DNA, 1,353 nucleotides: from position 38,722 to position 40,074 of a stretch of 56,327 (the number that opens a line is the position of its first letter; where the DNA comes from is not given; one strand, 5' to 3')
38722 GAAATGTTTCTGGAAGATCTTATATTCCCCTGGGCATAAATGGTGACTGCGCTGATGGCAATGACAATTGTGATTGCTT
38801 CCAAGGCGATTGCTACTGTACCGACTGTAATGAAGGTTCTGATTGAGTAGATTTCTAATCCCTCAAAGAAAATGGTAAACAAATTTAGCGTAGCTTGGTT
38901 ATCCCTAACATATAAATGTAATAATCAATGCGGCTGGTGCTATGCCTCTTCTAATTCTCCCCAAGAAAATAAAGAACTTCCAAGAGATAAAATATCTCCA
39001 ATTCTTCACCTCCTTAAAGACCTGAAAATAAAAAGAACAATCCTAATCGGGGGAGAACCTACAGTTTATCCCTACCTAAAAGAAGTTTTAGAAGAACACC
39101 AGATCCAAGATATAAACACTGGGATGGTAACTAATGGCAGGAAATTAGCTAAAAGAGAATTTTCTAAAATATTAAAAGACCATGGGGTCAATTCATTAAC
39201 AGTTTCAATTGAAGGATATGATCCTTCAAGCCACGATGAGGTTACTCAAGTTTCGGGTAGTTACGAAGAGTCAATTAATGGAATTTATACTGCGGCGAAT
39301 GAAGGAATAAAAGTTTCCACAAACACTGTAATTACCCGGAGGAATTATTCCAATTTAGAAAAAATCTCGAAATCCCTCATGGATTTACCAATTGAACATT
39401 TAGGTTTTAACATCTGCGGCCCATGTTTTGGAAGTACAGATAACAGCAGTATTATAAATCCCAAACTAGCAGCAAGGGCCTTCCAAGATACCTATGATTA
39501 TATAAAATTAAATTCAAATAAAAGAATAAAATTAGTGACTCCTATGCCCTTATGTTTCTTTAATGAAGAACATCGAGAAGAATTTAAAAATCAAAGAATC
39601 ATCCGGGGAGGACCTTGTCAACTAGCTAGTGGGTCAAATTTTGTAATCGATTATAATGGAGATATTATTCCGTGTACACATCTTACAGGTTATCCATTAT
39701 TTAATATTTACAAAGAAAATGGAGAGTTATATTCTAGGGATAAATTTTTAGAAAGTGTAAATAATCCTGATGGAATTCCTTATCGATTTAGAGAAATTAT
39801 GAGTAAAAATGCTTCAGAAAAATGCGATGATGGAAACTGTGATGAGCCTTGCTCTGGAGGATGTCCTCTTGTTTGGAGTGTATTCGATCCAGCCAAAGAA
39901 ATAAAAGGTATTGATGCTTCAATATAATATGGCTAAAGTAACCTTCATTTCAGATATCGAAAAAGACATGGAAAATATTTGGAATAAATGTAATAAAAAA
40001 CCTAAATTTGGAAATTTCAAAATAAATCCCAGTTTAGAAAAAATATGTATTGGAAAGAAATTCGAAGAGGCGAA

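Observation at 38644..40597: Unannotated 57-aa peptide with six Cys and six Asp, upstream of a radical SAM/SPASM enzyme and an HExxH protein: candidate archaeal ranthipeptide/SCIFF-like RiPP locus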

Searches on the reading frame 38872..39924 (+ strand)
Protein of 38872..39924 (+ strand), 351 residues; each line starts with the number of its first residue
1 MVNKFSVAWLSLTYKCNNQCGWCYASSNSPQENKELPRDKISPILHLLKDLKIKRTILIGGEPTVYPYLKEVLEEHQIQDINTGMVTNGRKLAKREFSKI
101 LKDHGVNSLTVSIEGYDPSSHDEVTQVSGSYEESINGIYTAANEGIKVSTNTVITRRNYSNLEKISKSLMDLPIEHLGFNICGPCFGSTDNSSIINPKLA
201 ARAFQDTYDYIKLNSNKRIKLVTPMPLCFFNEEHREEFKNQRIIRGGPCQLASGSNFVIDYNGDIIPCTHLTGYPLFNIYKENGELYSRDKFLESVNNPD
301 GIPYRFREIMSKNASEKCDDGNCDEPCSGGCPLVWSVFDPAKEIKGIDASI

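Call 3: search_protein_families(library=pfam, proteins=[window:38872-39924:+], max_evalue=1)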
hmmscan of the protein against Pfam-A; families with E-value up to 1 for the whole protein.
window:38872-39924:+ (351 aa): 6 families
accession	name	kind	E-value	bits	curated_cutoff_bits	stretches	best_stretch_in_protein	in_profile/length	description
PF04055.27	Radical_SAM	-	2.3e-22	80.4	29.5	1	11-165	2-162/166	Radical SAM superfamily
PF13353.11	Fer4_12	-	4.3e-05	24.3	22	1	15-134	14-135/137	4Fe-4S single cluster domain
PF01025.24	GrpE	-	0.0037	17.4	25.8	1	73-145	78-148/165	GrpE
PF13186.11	SPASM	-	0.0046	17.7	21.5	1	252-319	3-64/67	Iron-sulfur cluster-binding domain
PF19238.5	Radical_SAM_2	-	0.0072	16.5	26.7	0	91-172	63-141/151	Radical SAM-like domain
PF00702.32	Hydrolase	-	0.16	12.7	26.4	1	46-101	85-135/191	haloacid dehalogenase-like hydrolase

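Call 4: search_protein_families(library=ncbifam, proteins=[window:38872-39924:+], max_evalue=1)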
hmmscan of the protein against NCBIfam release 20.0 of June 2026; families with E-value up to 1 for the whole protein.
window:38872-39924:+ (351 aa): 75 families (the best 25 are shown)
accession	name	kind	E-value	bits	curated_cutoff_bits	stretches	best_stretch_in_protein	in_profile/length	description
TIGR04054.1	rSAM_NirJ1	equivalog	2.5e-23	82.3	650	1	7-179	38-207/387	putative heme d1 biosynthesis radical SAM protein NirJ1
NF050035.1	rSAM_WgK_link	exception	1e-22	80.7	650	1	10-332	13-344/367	radical SAM/SPASM peptide maturase WgkB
TIGR04545.1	rSAM_ahbD_hemeb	equivalog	1.1e-22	81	500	1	7-171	2-164/339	heme b synthase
TIGR04053.2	TIGR04053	equivalog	2.1e-22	79.9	395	1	7-175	10-179/366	TIGR04053 family radical SAM/SPASM domain-containing protein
TIGR04051.1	rSAM_NirJ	equivalog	4.1e-22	78.6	515.45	1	9-171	6-165/354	heme d1 biosynthesis radical SAM protein NirJ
TIGR03977.1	rSAM_pair_HxsC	equivalog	4.9e-22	78.2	267.9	1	10-170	29-191/292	His-Xaa-Ser system radical SAM maturase HxsC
TIGR02668.1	moaA_archaeal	equivalog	2.3e-21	76.1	325.25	1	10-167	14-171/303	GTP 3',8-cyclase MoaA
NF038332.1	rSAM_rare_HxsC4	exception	3.4e-21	75.8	500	1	14-182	22-194/335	radical SAM protein HxsC4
TIGR04546.1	rSAM_ahbC_deAc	equivalog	6.1e-21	74.7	650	1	7-179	41-210/390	12,18-didecarboxysiroheme deacetylase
TIGR02666.1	moaA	equivalog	4.4e-20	71.9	284.05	1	10-157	14-167/336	GTP 3',8-cyclase MoaA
NF001199.0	PRK00164.2-1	equivalog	5.9e-20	71.6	231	1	10-163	16-169/308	GTP 3',8-cyclase MoaA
TIGR04347.1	pseudo_SAM_Halo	equivalog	1.2e-19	70.8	525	1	7-179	40-209/390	TIGR04347 family pseudo-SAM/SPASM protein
TIGR04133.1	rSAM_w_lipo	hypoth_equivalog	7.3e-19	67.9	425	1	11-222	29-240/350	TIGR04133 family radical SAM/SPASM protein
TIGR04055.1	rSAM_NirJ2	equivalog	1.2e-18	67.8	500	1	11-279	5-264/326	putative heme d1 biosynthesis radical SAM protein NirJ2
TIGR04317.1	W_rSAM_matur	equivalog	2.1e-18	66.6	380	1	9-271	7-258/349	tungsten cofactor oxidoreductase radical SAM maturase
NF045574.1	sacti_mat_StsB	exception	1.5e-17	63.6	625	1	6-331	96-395/466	StsB family radical SAM/SPASM domain sactipeptide maturase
NF047865.1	rSAM_PapB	equivalog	1.5e-14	54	340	1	9-334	6-319/330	PapB family radical SAM/SPASM ranthipeptide maturase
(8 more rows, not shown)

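Call 5: find_homologous_proteins(query=window:38872-39924:+)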
Query window:38872-39924:+ (351 aa): 117 proteins with E <= 0.001 among 1742 candidates.
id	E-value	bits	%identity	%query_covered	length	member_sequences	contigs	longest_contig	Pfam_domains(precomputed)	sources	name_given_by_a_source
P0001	4.5e-241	817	100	100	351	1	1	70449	PF04055.28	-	-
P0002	1.1e-204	697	83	100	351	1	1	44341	PF04055.28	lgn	-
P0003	3.2e-202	689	83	99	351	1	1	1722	PF04055.28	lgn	-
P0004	5.1e-174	596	71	99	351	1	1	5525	PF04055.28,PF13353.12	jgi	jgi:radical SAM protein with 4Fe4S-binding SPASM domain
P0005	3.8e-170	584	70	99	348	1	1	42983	PF04055.28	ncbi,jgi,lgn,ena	ncbi:MAG: radical SAM/SPASM domain-containing protein [Candidatus Pacearchaeota archaeon]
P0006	4.6e-163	560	68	97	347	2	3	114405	PF04055.28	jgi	jgi:radical SAM protein with 4Fe4S-binding SPASM domain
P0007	4.0e-135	469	57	99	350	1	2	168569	PF04055.28,PF13353.12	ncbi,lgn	-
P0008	1.0e-133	464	59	99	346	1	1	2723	PF04055.28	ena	-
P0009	6.6e-128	445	54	99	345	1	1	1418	PF04055.28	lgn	-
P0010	1.0e-127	444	56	99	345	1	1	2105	PF04055.28,PF13353.12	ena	-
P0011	2.0e-126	440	55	99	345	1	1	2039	PF04055.28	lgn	-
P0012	2.2e-126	440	55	99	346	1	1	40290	PF04055.28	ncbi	ncbi:MAG: radical SAM/SPASM domain-containing protein [archaeon]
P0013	1.5e-125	437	56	99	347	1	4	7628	PF04055.28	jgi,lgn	-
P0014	2.1e-125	437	54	99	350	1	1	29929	PF04055.28,PF13353.12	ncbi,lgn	-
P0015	1.6e-124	434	52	99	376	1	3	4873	PF04055.28,PF13353.12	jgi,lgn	-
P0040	8.6e-99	349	49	97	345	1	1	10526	PF13186.12,PF04055.28,PF13353.12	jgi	jgi:radical SAM protein with 4Fe4S-binding SPASM domain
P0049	1.7e-94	335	46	100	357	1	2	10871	PF13186.12,PF04055.28,PF13353.12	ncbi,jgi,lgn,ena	-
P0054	3.0e-92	327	46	98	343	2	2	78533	PF13186.12,PF04055.28,PF13353.12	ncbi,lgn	-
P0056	1.4e-91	325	44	99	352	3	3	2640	PF13186.12,PF04055.28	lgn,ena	-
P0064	2.5e-87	311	43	99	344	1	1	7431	PF13186.12,PF04055.28,PF13353.12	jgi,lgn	jgi:radical SAM protein with 4Fe4S-binding SPASM domain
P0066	1.0e-86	309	44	100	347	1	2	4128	PF13186.12,PF04055.28,PF13353.12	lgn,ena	-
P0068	9.6e-86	306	44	98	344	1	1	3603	PF13186.12,PF04055.28,PF13353.12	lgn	-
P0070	1.2e-83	299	41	99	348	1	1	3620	PF13186.12,PF04055.28,PF13353.12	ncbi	-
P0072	2.4e-82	295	40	98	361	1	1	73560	PF13186.12,PF04055.28,PF13353.12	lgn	-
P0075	1.5e-81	292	39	99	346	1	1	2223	PF13186.12,PF04055.28,PF13353.12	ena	-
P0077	2.4e-81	292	40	99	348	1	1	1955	PF13186.12,PF04055.28,PF13353.12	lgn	-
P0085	4.0e-80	288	39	98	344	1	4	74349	PF13186.12,PF04055.28,PF13353.12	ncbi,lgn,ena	-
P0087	8.2e-80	287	38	99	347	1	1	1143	PF13186.12,PF04055.28,PF13353.12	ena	-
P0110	5.3e-24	103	28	92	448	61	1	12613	PF13186.12,PF04055.28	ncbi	-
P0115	1.3e-6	46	26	74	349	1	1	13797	PF13186.12,PF04055.28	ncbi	-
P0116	4.0e-6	44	24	78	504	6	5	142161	PF13186.12,PF04055.28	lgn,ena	-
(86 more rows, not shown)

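Call 10: find_related_loci(query=A2, collection=genome_contigs, flank=5000)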
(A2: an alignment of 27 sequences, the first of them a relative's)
Query A2 (351 aa) in genome_contigs; peptide patterns used: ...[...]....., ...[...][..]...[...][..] (x = any residue, [..] = any of these).
236 stretches matched a pattern; 61 encode a relative of the query (tblastn E <= 1e-3); 61 distinct loci.
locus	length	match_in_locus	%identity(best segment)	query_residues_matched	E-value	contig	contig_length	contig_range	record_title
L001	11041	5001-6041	70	1-348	1e-172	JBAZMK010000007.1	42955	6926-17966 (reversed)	MAG: Candidatus Pacearchaeota archaeon isolate SO_2017_LW4_40 scaffold_2132_c1_LW137-91_2017, whole genome shotgun seque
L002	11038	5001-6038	55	1-349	9e-131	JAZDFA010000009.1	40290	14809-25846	MAG: archaeon isolate MEGAHIT-group-0.177 k141_4841829, whole genome shotgun sequence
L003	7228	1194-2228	54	1-346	2e-129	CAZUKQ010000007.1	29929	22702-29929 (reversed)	MAG TPA_asm: Candidatus Woesearchaeota archaeon isolate SRP272421_co2_99 genome assembly, contig: NODE_3539_length_29929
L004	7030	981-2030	52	1-351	6e-126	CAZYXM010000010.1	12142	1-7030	MAG TPA_asm: Candidatus Woesearchaeota archaeon isolate SRP104257_co1_64 genome assembly, contig: NODE_3794_length_12142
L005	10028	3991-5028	49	1-347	6e-113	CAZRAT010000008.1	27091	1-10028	MAG TPA_asm: Candidatus Woesearchaeota archaeon isolate binchicken_co243_184 genome assembly, contig: NODE_1248_length_2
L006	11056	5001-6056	46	1-351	4e-109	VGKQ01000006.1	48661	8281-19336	MAG: Candidatus Pacearchaeota archaeon isolate M_DeepCast_400m_m2_082 M_DeepCast_400m_m2_082_Ga0194112_10000707, whole g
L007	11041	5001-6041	46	5-351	5e-107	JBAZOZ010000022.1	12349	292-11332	MAG: Candidatus Pacearchaeota archaeon isolate SO_2017_SWC_18 scaffold_4421_c1_LP-4_2017, whole genome shotgun sequence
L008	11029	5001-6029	47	1-345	6e-106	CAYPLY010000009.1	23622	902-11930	MAG TPA_asm: Candidatus Woesearchaeota archaeon isolate binchicken_co22_156 genome assembly, contig: NODE_2273_length_23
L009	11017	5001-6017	46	5-345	5e-104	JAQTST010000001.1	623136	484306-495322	MAG: Candidatus Nanoarchaeia archaeon isolate STB_23 NODE_19_length_623136_cov_7.985893_Sandtown_B, whole genome shotgun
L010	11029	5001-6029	46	5-347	6e-104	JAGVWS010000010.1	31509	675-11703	Candidatus Pacearchaeota archaeon isolate RIFCSPHIGHO2_01_FULL_37_14 rifcsphigho2_01_scaffold_2397, whole genome shotgun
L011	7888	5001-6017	50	4-347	7e-101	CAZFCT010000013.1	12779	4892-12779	MAG TPA_asm: Candidatus Woesearchaeota archaeon isolate SRP192927_co6_245 genome assembly, contig: NODE_12032_length_127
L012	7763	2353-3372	42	5-347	5e-89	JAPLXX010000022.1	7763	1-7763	MAG: Candidatus Pacearchaeota archaeon isolate LacPavin_0920_SED2_MAG_35_12 LacPavin_0920_SED2_scaffold_213887, whole ge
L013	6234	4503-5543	38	2-351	5e-85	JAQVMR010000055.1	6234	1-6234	MAG: Patescibacteria group bacterium isolate STF1_138 NODE_47349_length_6234_cov_3.418372_Sandtown_F1, whole genome shot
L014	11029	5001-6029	39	2-347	7e-85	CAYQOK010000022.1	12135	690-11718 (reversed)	MAG TPA_asm: Candidatus Woesearchaeota archaeon isolate SRP263991_co7_934 genome assembly, contig: NODE_10223_length_121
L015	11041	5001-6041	39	2-351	2e-84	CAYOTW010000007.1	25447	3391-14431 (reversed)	MAG TPA_asm: Candidatus Woesearchaeota archaeon isolate SRP332253_co1_15 genome assembly, contig: NODE_2932_length_25447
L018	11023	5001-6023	39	4-347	1e-82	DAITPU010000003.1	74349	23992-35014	MAG TPA_asm: bacterium isolate CTOTU29499 NODE_259_length_74349_cov_8.994710, whole genome shotgun sequence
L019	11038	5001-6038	38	2-350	2e-82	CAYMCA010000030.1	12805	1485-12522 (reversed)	MAG TPA_asm: Candidatus Woesearchaeota archaeon isolate binchicken_co38_1125 genome assembly, contig: NODE_10385_length_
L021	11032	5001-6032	36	1-344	3e-76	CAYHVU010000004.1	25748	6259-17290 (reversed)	MAG TPA_asm: uncultured Methanosarcinales archaeon isolate ERP119705_co17_340 genome assembly, contig: NODE_2147_length_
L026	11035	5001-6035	38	2-349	1e-78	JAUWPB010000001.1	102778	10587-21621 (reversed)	MAG: Nanoarchaeota archaeon isolate CSMAG_2465 CSMAG_2465_k141_497572_length_102778_cov_44.9906, whole genome shotgun se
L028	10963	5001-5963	29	8-334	6e-44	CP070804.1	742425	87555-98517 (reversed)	MAG: Candidatus Aenigmatarchaeota archaeon isolate bin1329 chromosome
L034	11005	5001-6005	27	5-344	5e-41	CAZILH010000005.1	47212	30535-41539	MAG TPA_asm: uncultured Gammaproteobacteria bacterium isolate SRP220891_co1_37 genome assembly, contig: NODE_1439_length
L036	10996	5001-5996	29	1-334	2e-39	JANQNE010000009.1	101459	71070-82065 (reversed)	MAG: Candidatus Nanoarchaeia archaeon isolate PL23a_bin.30 k99_4402420, whole genome shotgun sequence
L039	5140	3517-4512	29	8-341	6e-39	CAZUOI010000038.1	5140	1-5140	MAG TPA_asm: uncultured Candidatus Saccharibacteria bacterium isolate binchicken_co47_202 genome assembly, contig: NODE_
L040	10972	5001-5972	25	8-345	1e-38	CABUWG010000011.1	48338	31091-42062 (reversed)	MAG TPA_asm: uncultured proteobacterium isolate MGYG-HGUT-04444 genome assembly, contig: GUT_GENOME274919_11, whole geno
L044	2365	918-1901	28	2-340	2e-35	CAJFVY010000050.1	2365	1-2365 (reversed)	uncultured Bacilli bacterium isolate Coassembly_mag_124 genome assembly, contig: MAGpy_11413_min2k_bin_124_fak87_1195503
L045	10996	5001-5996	28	5-345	2e-34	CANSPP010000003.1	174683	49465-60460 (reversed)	MAG TPA_asm: uncultured Clostridium sp. isolate SRR15633993_bin.6_metawrap_v1.3_MAG genome assembly, contig: NODE.23_len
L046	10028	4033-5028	27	5-345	5e-33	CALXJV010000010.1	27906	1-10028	MAG: uncultured Clostridia bacterium isolate BRZ_EH__bin43 genome assembly, contig: BRZ_EH__NODE_2886_length_27906_cov_6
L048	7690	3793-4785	26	5-345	2e-32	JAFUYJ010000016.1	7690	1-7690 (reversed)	MAG: Clostridia bacterium isolate RGIG4938 Roe_deer_Rumen-3__c80295, whole genome shotgun sequence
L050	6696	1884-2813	26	9-335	7e-30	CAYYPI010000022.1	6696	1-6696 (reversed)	MAG TPA_asm: uncultured Gammaproteobacteria bacterium isolate SRP252850_co1_249 genome assembly, contig: NODE_21655_leng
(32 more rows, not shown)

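Call 19: search_solved_structures(query=A2, max_evalue=0.001)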
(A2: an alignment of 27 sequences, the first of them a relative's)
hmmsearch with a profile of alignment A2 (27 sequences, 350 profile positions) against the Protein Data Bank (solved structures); distinct sequences matched with E-value up to 0.001: 24.
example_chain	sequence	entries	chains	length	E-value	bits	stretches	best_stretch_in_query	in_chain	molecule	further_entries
6efn_A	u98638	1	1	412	1.3e-18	70.5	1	10-172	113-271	Sporulation killing factor maturation protein SkfB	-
7vob_C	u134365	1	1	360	2.3e-16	63.1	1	12-178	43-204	Cytosylglucuronate decarboxylase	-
7voc_C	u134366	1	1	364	2.3e-16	63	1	12-178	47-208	Cytosylglucuronate decarboxylase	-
1tv7_A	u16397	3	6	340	5e-15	58.6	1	10-195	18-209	Molybdenum cofactor biosynthesis protein A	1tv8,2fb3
2fb2_A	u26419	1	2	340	6.8e-15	58.2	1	10-189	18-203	Molybdenum cofactor biosynthesis protein A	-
7tol_A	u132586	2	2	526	5.2e-14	55.3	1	10-283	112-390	glycerol dibiphytanyl glycerol tetraether - macrocyclic archaeol synthase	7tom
6c8v_A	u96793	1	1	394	4.1e-12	49.1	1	12-178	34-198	Coenzyme PQQ synthesis protein E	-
6b4c_A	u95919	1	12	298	1.9e-11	46.9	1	14-216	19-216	Viperin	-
9dgw_A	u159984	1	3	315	2.1e-11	46.8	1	14-216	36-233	Radical SAM core domain-containing protein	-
7n7i_A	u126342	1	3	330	2.5e-11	46.5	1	14-216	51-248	Viperin-like enzyme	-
9dfw_A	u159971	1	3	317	2.6e-11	46.4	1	14-215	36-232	Radical SAM core domain-containing protein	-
9dfu_A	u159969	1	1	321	2.8e-11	46.3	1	12-183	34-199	Radical SAM core domain-containing protein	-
9dfn_A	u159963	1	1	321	3.3e-11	46.1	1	13-183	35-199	Radical SAM core domain-containing protein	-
5v1q_A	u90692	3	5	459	2e-10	43.5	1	15-338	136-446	Radical SAM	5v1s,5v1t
5wgg_A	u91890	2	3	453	3e-07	33.1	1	9-136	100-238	Radical SAM domain protein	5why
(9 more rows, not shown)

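Call 36: search_protein_families(library=pfam, proteins=[L018:623-1633:-, L018:1626-2204:-, L018:2552-4669:+, L018:6705-7931:-, L018:8042-10936:-, L018:26-616:+], max_evalue=0.001)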
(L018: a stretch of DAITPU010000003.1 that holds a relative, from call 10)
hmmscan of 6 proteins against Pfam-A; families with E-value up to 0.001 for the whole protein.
L018:623-1633:- (336 aa): 1 family
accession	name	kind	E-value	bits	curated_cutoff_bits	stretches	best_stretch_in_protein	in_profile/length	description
PF00899.27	ThiF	-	1.4e-37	129.6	28.1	1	112-331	13-224/238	ThiF family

L018:1626-2204:- (192 aa): 0 families

L018:2552-4669:+ (706 aa): 1 family
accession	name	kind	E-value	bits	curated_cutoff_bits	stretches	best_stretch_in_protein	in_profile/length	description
PF18962.6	Por_Secre_tail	-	2e-14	54.1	27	1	630-703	1-73/75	Secretion system C-terminal sorting domain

L018:6705-7931:- (408 aa): 3 families
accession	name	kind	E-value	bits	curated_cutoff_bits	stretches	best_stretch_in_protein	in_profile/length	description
PF13635.12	DUF4143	-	2.9e-32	112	28.1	1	202-350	3-159/160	Domain of unknown function (DUF4143)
PF13173.12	AAA_14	-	8.7e-25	87.6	27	1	17-140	2-129/129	AAA domain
PF00005.33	ABC_tran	-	0.00051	21.1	25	0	7-50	1-43/137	ABC transporter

L018:8042-10936:- (964 aa): 0 families

L018:26-616:+ (197 aa): 4 families
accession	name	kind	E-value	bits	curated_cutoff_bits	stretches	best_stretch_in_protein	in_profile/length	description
PF10609.15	ParA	-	1.8e-10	41.1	27.1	1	51-174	110-245/246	NUBPL iron-transfer P-loop NTPase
PF13500.12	AAA_26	-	8.6e-08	32.7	27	1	77-142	130-192/198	AAA domain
PF00142.24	Fer4_NifH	-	1.2e-05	25.4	25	1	74-175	140-245/271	4Fe-4S iron sulfur cluster binding proteins, NifH/frxC family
PF01656.29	CbiA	-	6.2e-05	23.4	25.4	1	47-143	53-115/125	CobQ/CobB/MinD/ParA nucleotide binding domain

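Call 40: predict_structure(alignment_id=A2)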
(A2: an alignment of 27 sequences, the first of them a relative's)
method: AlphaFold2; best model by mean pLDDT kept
length: 351 residues; sequences in the alignment: 27
mean_pLDDT: 87.7   pTM: 0.87
mean pLDDT of the five models: 87.7, 87.3, 86.5, 85.7, 85.0
residues with pLDDT >= 90: 217; 70-90: 94; 50-70: 34; < 50: 6
segments of 3 or more residues with pLDDT < 50: 321-323
pLDDT, mean of each block of 10 residues (from residue 1): 91 84 55 84 97 93 93 97 95 97 97 95 91 98 98 93 97 96 74 88 97 96 87 88 78 86 90 91 93 96 89 70 54 83 68 42
secondary structure, 60 per line:
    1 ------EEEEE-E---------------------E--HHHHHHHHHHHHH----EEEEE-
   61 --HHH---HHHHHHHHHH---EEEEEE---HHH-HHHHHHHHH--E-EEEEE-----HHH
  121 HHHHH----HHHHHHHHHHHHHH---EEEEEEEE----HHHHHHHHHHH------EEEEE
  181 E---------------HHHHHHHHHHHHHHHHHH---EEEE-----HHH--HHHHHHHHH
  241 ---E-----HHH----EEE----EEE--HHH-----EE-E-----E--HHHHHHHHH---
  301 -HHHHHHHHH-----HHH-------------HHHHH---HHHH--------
elements in order: E7-11 H38-50 E55-59 H69-78 E82-87 H95-103 E108-112 H118-125 H130-143 E147-154 H159-169 E176-181 H197-214 E218-221 H232-240 E257-259 E264-266 H289-297 H302-310 H332-336 H340-343

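Call 44: fold_search(model_id=the predicted structure, library=pdb)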
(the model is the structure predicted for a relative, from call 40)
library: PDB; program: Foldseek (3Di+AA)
matches with E <= 10: 1842; with E <= 0.001: 182
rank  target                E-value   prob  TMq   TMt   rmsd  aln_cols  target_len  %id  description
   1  7vob                  2.3e-15  1.00  0.65  0.70   5.5       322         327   16  The crystal structure of a Radical SAM Enzyme BlsE involved in the Biosynthesis of Blasticidin S (released 2022-05-04)
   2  5v1s_A                5.6e-15  1.00  0.71  0.60   5.8       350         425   20  Crystal structure of Streptococcus suis SuiB bound to S-adenosylmethionine (released 2017-08-30)
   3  5v1t_A                6.7e-15  1.00  0.74  0.61   5.2       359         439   19  Crystal structure of Streptococcus suis SuiB bound to precursor peptide SuiA (released 2017-08-30)
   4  5v1q_B                6.7e-15  1.00  0.69  0.56   6.5       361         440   19  Crystal structure of Streptococcus suis SuiB (released 2017-08-30)
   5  5v1q_A                8.0e-15  1.00  0.69  0.58   6.4       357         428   20  Crystal structure of Streptococcus suis SuiB (released 2017-08-30)
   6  5v1s_B                3.8e-14  1.00  0.70  0.59   5.9       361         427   19  Crystal structure of Streptococcus suis SuiB bound to S-adenosylmethionine (released 2017-08-30)
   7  6efn                  1.3e-12  1.00  0.62  0.57   5.7       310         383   18  Structure of a RiPP maturase, SkfB (released 2018-10-24)
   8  9dfn                  2.1e-12  1.00  0.58  0.70   5.8       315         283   17  X-ray crystal structure of the second viperin-like enzyme from Trichoderma virens with bound CTP and SAM (released 2025-02-19)
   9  9dfu                  1.2e-11  1.00  0.56  0.69   6.4       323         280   17  X-ray crystal structure of the second Viperin-like enzyme from T. virens variant F40H with bound CTP and SAM (released 2025-02-19)
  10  4k37_A                1.2e-11  1.00  0.69  0.67   4.1       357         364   18  Native anSMEcpe with bound AdoMet (released 2013-05-08)
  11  6q2p_B                2.0e-11  1.00  0.55  0.65   5.7       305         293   15  Crystal structure of mouse viperin bound to cytidine triphosphate and S-adenosylhomocysteine (released 2020-01-22)
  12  5why_A                2.2e-11  1.00  0.64  0.55   5.7       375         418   17  Structural Insights into Thioether Bond Formation in the Biosynthesis of Sactipeptides (released 2017-07-26)
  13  2fb2_B                2.8e-11  1.00  0.55  0.59   7.6       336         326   17  Structure of the MoaA Arg17/266/268/Ala triple mutant (released 2006-05-09)
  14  6q2p_A                3.6e-11  1.00  0.54  0.64   5.8       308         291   15  Crystal structure of mouse viperin bound to cytidine triphosphate and S-adenosylhomocysteine (released 2020-01-22)
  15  4k37_B                3.8e-11  1.00  0.70  0.67   5.1       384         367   17  Native anSMEcpe with bound AdoMet (released 2013-05-08)
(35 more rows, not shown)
